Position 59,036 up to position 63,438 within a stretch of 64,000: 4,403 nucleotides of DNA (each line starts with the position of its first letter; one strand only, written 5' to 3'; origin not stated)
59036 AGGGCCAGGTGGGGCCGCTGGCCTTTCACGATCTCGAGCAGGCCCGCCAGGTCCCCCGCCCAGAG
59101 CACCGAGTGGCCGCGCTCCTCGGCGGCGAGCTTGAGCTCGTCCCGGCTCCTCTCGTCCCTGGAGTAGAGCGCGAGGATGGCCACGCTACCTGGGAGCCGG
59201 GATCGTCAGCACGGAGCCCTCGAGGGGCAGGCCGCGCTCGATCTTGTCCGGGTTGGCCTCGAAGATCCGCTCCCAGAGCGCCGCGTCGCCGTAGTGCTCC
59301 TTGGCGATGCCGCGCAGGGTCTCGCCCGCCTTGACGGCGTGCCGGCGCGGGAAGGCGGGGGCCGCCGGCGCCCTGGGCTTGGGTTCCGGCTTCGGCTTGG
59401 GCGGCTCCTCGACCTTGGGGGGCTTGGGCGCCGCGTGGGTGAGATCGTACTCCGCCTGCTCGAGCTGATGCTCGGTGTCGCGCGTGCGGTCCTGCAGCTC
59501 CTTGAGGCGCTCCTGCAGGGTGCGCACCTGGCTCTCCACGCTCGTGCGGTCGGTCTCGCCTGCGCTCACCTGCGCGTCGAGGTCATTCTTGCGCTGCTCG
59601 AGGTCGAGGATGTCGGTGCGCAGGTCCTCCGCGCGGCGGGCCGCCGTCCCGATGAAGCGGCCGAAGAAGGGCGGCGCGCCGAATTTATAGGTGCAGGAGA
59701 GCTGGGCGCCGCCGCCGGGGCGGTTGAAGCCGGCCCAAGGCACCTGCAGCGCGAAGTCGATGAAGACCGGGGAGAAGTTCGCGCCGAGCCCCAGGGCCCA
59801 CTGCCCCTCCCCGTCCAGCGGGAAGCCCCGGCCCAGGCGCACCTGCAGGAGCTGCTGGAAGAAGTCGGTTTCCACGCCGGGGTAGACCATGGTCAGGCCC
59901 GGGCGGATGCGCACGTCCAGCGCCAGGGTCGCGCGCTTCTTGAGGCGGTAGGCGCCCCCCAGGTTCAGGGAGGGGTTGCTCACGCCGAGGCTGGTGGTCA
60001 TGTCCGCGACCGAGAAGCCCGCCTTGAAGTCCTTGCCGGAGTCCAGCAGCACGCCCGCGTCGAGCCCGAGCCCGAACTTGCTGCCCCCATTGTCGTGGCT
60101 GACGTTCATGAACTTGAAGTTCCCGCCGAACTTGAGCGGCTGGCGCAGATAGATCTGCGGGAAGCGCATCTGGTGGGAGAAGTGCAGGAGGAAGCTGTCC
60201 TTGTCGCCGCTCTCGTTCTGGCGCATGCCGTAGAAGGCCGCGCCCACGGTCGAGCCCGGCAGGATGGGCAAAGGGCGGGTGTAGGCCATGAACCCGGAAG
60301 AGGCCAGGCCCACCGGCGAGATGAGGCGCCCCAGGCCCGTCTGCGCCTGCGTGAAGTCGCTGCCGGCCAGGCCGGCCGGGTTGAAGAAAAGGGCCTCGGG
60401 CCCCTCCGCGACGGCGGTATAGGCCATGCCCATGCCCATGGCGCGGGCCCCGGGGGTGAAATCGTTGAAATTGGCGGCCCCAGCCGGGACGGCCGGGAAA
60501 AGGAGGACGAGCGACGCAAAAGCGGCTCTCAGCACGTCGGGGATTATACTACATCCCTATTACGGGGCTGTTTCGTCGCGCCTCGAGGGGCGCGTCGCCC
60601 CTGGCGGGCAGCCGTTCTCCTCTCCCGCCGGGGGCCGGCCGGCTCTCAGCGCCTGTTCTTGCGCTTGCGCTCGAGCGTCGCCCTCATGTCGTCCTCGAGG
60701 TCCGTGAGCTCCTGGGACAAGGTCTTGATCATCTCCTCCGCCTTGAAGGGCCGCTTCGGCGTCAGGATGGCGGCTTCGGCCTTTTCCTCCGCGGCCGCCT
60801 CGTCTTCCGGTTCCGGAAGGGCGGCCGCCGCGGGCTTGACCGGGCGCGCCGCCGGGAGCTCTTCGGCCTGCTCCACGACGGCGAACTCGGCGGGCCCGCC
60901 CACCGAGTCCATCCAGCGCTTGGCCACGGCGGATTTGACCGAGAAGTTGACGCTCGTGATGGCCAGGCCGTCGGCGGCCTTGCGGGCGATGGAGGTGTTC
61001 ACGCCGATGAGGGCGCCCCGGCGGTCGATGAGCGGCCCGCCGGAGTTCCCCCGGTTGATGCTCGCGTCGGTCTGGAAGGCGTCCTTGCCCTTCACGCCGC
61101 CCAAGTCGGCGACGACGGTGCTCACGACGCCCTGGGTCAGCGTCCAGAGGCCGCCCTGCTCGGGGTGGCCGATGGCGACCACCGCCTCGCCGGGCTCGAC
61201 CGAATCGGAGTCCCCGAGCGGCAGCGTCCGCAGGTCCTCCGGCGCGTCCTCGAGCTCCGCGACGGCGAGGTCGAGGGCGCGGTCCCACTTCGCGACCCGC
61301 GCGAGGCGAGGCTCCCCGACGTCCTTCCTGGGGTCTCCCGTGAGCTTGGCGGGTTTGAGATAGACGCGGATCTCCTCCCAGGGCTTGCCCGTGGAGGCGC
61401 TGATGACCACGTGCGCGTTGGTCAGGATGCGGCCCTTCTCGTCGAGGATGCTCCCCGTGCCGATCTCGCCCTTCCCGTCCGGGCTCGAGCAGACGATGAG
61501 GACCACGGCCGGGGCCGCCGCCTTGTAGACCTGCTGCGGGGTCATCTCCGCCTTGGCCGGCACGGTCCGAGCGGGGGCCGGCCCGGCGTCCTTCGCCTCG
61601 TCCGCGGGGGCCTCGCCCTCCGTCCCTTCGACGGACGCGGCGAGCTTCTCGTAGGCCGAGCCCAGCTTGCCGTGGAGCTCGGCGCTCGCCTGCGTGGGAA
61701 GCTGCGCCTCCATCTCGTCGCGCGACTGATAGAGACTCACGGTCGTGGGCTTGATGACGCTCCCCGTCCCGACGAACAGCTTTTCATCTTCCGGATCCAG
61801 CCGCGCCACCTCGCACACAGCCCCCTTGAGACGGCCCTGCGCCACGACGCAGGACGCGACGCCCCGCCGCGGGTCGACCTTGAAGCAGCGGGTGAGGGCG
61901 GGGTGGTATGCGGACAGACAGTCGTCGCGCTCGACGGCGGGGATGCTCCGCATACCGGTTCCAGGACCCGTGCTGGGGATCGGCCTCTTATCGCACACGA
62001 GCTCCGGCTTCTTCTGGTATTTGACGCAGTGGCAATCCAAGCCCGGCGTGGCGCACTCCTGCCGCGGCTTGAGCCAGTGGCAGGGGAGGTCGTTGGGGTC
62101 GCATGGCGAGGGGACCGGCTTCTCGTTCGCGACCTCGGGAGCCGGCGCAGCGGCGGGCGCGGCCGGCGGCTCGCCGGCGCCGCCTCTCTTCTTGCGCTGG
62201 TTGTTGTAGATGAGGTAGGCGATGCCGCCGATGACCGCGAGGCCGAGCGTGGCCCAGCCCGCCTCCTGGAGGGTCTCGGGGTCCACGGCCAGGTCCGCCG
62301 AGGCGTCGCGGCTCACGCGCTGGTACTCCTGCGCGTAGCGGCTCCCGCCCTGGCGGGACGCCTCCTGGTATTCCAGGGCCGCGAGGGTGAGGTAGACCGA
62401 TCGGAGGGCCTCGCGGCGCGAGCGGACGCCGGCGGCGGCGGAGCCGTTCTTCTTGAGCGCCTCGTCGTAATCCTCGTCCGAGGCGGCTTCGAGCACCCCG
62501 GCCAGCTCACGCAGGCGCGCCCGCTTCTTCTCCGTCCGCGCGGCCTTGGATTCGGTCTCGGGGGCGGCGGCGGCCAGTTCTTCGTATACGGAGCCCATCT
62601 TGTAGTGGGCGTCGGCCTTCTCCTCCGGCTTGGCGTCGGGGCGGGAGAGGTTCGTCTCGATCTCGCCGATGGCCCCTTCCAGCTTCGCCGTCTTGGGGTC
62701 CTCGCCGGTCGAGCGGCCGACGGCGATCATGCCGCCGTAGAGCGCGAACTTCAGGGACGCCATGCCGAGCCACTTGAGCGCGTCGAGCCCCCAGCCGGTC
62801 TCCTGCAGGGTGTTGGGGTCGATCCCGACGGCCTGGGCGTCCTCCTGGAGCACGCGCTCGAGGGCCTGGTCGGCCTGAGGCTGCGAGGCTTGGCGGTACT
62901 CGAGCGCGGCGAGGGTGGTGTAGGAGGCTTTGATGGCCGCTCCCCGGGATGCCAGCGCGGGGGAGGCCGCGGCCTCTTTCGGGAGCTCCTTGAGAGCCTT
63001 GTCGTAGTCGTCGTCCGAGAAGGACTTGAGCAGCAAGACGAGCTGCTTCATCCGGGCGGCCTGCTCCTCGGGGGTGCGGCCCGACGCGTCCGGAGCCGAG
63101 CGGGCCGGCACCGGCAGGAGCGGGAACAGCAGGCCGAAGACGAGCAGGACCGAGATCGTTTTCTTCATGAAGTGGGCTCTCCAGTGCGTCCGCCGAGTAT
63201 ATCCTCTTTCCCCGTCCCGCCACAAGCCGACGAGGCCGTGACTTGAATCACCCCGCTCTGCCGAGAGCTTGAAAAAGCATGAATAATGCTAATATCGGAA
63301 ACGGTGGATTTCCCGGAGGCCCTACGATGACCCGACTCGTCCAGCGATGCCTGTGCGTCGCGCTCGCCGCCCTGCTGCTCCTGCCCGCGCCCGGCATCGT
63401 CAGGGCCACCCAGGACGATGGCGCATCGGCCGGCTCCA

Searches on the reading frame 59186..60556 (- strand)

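Call 27: search_protein_families(library=pfam, proteins=[window:59189-60556:-], max_evalue=0.00001)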
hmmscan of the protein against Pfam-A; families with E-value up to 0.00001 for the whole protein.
window:59189-60556:- (456 aa): 0 families

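Call 84: search_protein_families(library=pfam, proteins=[window:59186-60535:-], max_evalue=0.0001)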
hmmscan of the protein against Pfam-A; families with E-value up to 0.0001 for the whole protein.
window:59186-60535:- (449 aa): 1 family
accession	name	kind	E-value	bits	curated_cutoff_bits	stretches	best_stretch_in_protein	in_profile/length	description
PF13729.12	TraF_2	-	7e-05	22.6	25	0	144-205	183-249/264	F plasmid transfer operon, TraF, protein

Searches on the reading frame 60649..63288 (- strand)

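Call 27: search_protein_families(library=pfam, proteins=[window:60649-63288:-], max_evalue=0.00001)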
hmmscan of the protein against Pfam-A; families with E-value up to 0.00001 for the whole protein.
window:60649-63288:- (880 aa): 2 families
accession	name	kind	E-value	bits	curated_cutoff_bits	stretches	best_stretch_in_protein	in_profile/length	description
PF13365.12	Trypsin_2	-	2.6e-27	96.8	27.6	1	610-763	1-144/144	Trypsin-like peptidase domain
PF00089.32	Trypsin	-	6.2e-15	56.1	20.6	1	595-775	15-205/220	Trypsin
